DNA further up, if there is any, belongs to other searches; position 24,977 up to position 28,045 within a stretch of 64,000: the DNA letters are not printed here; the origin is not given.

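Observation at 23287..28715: Compact, divergent Wadjet/Mks-like operon: kleisin-like, small WH-like, SMC-like ATPase and Toprim nuclease candidate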

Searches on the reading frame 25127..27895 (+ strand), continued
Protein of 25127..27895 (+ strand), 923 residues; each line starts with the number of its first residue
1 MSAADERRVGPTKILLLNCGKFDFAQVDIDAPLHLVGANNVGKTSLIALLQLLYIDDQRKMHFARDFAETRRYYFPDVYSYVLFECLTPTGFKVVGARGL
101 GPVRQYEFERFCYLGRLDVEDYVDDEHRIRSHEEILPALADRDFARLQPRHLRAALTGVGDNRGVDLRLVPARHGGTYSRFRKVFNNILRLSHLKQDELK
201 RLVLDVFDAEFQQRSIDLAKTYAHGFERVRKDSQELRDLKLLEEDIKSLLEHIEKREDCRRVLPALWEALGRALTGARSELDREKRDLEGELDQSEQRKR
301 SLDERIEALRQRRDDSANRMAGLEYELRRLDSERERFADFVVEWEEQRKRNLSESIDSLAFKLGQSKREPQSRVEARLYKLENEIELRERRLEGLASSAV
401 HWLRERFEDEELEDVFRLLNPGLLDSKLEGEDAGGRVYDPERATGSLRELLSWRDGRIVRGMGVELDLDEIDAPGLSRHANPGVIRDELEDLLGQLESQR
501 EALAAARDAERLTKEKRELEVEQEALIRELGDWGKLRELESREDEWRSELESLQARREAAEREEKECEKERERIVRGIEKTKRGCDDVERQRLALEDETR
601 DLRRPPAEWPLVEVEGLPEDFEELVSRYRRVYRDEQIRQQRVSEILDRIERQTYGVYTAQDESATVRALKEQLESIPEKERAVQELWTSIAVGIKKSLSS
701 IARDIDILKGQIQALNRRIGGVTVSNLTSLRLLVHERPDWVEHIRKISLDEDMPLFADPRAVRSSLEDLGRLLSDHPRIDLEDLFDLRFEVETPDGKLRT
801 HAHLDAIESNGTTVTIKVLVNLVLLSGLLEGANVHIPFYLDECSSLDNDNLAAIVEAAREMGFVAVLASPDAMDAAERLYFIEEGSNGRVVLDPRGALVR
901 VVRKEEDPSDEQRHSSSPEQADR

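Call 68: predict_structure(alignment_id=A6)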
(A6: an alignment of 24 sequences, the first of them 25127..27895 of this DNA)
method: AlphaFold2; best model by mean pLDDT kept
length: 923 residues; sequences in the alignment: 24
mean_pLDDT: 79.3   pTM: 0.53
mean pLDDT of the five models: 79.3, 77.7, 76.6, 75.6, 73.1
residues with pLDDT >= 90: 134; 70-90: 631; 50-70: 109; < 50: 49
segments of 3 or more residues with pLDDT < 50: 1-5, 396-401, 470-480, 906-923
pLDDT, mean of each block of 10 residues (from residue 1): 53 91 89 79 79 91 80 88 92 93 90 91 83 84 91 92 88 80 86 83 89 87 89 87 88 89 87 77 72 71 78 80 83 79 81 82 71 80 76 51 55 61 51 54 62 62 56 45 68 82 80 83 83 81 82 81 78 73 71 72 81 79 85 89 89 82 86 88 87 87 92 90 79 88 66 66 80 85 92 88 87 89 88 84 82 88 86 85 83 82 60 40 32
secondary structure, 60 per line:
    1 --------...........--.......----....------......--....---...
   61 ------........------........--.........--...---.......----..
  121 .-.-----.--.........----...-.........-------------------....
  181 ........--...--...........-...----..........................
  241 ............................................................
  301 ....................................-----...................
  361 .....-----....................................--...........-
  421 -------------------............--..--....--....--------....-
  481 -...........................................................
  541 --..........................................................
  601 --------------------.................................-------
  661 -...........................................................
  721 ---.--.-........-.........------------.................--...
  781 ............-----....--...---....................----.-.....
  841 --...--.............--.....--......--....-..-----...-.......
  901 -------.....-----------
elements in order (helices of 4 or more, strands of 3 or more residues): E9-19 E22-28 E33-36 H43-48 H51-54 H67-74 E81-88 E91-99 E108-114 H132-140 E145-147 H149-157 H177-188 H196-206 E215-217 H218-336 H342-365 H371-406 H409-419 H440-451 E458-461 E464-467 H476-479 H482-540 H543-600 H621-653 H662-720 E729-736 H738-746 H759-775 E778-780 H781-784 E785-792 E798-801 H810-829 E836-840 H848-860 E863-867 H870-875 E878-881 E890-892 H894-897 E898-900 H908-912

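Call 71: fold_search(model_id=the predicted structure, library=pdb)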
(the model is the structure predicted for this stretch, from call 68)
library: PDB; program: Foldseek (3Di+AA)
matches with E <= 10: 289; with E <= 0.001: 56
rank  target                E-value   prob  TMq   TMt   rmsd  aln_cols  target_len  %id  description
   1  9gm9_A                1.5e-20  1.00  0.31  0.29  32.2      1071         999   15  MukBEF in a DNA capture state (released 2025-03-26)
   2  9gm6_B                7.2e-20  1.00  0.35  0.29  27.2      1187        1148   15  MukBEF in a nucleotide-bound state with open neck gate (heads core) (released 2025-03-26)
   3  7nyw_B                1.1e-19  1.00  0.41  0.43  22.2       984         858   14  Cryo-EM structure of the MukBEF-MatP-DNA head module (released 2021-07-07)
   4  9gm6_A                1.4e-19  1.00  0.31  0.27  36.6      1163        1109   14  MukBEF in a nucleotide-bound state with open neck gate (heads core) (released 2025-03-26)
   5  7nyx_A                2.2e-15  1.00  0.32  0.21  68.1      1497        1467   13  Cryo-EM structure of the MukBEF-MatP-DNA monomer (closed conformation) (released 2021-07-07)
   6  7zr1_C                1.5e-14  1.00  0.26  0.29  92.7       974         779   14  Chaetomium thermophilum Mre11-Rad50-Nbs1 complex bound to ATPyS (composite structure) (released 2023-01-11)
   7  9gm7_A                2.4e-14  1.00  0.29  0.20  65.4      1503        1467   13  MukBEF in a nucleotide-bound state with open neck gate (monomer) (released 2025-03-26)
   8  7zr1_D                2.8e-14  1.00  0.26  0.29  90.1       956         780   14  Chaetomium thermophilum Mre11-Rad50-Nbs1 complex bound to ATPyS (composite structure) (released 2023-01-11)
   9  7nyw_A                3.8e-14  1.00  0.34  0.44  30.6       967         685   13  Cryo-EM structure of the MukBEF-MatP-DNA head module (released 2021-07-07)
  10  9qe0_B                1.2e-13  1.00  0.36  0.27  34.6      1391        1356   11  Neobacillus vireti Wadjet-II JetABC dimer (released 2025-06-25)
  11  9qe0_A                5.4e-13  1.00  0.32  0.23  40.6      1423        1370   11  Neobacillus vireti Wadjet-II JetABC dimer (released 2025-06-25)
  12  9qxx_A                9.4e-13  1.00  0.34  0.42  48.4       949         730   12  JetABC DNA loaded state dimer (released 2025-10-01)
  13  9qxu_A                1.5e-12  1.00  0.34  0.41  48.1       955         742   12  JetABC DNA loaded state monomer (open) (released 2025-10-01)
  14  9qxx_B                2.5e-12  1.00  0.41  0.50  41.8       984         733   14  JetABC DNA loaded state dimer (released 2025-10-01)
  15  9qxt_A                2.7e-12  1.00  0.33  0.39  42.1       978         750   13  E. coli JetABC dimer in the DNA boarding-holding state (released 2025-10-01)
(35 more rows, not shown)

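Call 102: find_related_loci(query=A5, collection=genome_contigs, flank=3000)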
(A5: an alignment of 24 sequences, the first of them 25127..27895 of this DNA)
Query A5 (923 aa) in genome_contigs; peptide patterns used: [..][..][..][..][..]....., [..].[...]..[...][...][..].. (x = any residue, [..] = any of these).
600 stretches matched a pattern (row limit reached: there are more); 538 encode a relative of the query (tblastn E <= 1e-3); the best 80 are kept; 80 distinct loci.
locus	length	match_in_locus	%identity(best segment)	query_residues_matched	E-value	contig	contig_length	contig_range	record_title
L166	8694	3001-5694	61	9-906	0e+0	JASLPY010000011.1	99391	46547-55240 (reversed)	MAG: Kiritimatiellia bacterium isolate Arabian11_MAG_70 NODE_11_length_99391_cov_9.469722, whole genome shotgun sequence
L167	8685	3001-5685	59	9-903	0e+0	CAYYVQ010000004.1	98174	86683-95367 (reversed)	MAG TPA_asm: uncultured Victivallales bacterium isolate SRP252850_co1_79 genome assembly, contig: NODE_166_length_98174_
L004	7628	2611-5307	51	8-906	0e+0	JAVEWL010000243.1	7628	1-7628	MAG: FCB group bacterium isolate BF4_144 NODE_32642_length_7628_cov_2.566458_Biofilm4, whole genome shotgun sequence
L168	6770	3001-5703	50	8-908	0e+0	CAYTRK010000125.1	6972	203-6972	MAG TPA_asm: uncultured Victivallaceae bacterium isolate SRP332253_co1_11 genome assembly, contig: NODE_17687_length_697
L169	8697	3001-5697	50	8-906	0e+0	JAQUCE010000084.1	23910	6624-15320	MAG: Kiritimatiellae bacterium isolate STCSWMC_123 NODE_4994_length_23910_cov_5.094563_ST_CSWMC, whole genome shotgun se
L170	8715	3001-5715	50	8-909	0e+0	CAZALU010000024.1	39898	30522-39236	MAG TPA_asm: uncultured Verrucomicrobiota bacterium isolate SRP192927_co2_851 genome assembly, contig: NODE_1152_length_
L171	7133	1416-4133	50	8-910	0e+0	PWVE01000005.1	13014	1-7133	MAG: PVC group bacterium isolate CSSed11_284R1 CS-Sed11-C6996, whole genome shotgun sequence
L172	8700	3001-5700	49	8-906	0e+0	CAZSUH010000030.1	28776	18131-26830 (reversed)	MAG TPA_asm: uncultured Verrucomicrobiota bacterium isolate SRP192927_co6_704 genome assembly, contig: NODE_3092_length_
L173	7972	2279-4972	49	9-906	0e+0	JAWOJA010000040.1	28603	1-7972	MAG: Kiritimatiellia bacterium isolate CWP6-1.bin.133 k191_2006699, whole genome shotgun sequence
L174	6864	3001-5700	48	9-908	0e+0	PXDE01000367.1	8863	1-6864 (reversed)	MAG: PVC group bacterium isolate T3Sed10_321R1 T3-Sed10-C20087, whole genome shotgun sequence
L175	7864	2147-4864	47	8-909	0e+0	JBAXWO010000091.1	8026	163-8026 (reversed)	MAG: bacterium isolate ELA715 MAG715_91, whole genome shotgun sequence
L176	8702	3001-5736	42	1-912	0e+0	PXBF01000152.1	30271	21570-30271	MAG: PVC group bacterium isolate T3Sed10_236R1 T3-Sed10-C2113, whole genome shotgun sequence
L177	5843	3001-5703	44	10-910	0e+0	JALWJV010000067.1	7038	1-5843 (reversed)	MAG: Deltaproteobacteria bacterium isolate M17_metabat1_scaf2bin.112 M17_NODE_13650_length_7038_cov_1.596006, whole geno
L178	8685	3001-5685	41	9-906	0e+0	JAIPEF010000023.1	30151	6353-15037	MAG: Desulfocapsa sp. isolate Tobar13.5m-G31 Tobar13-5m-C1697, whole genome shotgun sequence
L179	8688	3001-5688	41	9-907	0e+0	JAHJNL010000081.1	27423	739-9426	MAG: Proteobacteria bacterium isolate Old_saline_glass_biofilm.mb.15 Old_saline_glass_b.mb.15_k141_49794, whole genome s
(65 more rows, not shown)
